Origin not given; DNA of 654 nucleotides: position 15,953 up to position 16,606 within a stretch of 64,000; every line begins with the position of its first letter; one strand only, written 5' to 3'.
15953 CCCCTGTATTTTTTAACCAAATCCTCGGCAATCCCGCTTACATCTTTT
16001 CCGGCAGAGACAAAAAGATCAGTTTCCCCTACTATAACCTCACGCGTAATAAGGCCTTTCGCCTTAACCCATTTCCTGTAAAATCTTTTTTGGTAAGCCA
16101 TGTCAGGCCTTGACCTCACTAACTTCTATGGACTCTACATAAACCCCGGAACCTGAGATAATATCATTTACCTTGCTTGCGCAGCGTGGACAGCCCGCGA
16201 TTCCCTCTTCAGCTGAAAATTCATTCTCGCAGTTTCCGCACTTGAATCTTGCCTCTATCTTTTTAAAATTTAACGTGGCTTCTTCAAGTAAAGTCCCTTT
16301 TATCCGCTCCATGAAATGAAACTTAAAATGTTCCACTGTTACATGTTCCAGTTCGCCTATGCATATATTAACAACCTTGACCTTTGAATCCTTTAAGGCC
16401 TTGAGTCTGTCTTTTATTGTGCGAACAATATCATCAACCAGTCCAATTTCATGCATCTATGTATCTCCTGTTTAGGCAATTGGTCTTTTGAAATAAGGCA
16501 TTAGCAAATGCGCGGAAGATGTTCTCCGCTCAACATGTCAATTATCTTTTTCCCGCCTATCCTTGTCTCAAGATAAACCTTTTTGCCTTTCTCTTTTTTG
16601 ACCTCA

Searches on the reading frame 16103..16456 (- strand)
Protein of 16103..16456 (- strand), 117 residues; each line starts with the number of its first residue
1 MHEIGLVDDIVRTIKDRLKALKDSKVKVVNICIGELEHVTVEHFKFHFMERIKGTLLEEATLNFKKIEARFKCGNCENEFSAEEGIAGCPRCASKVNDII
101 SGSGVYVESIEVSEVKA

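Call 3: search_protein_families(library=pfam, proteins=[window:16103-16456:-])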
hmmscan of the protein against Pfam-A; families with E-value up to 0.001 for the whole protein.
window:16103-16456:- (117 aa): 2 families
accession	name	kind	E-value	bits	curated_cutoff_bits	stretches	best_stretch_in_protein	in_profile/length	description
PF01155.25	HypA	-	6.2e-26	91.1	28.9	1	1-112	1-112/112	Hydrogenase/urease nickel incorporation, metallochaperone, hypA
PF23455.1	DUF7129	-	0.00074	19.7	30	0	68-99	9-40/45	Domain of unknown function (DUF7129)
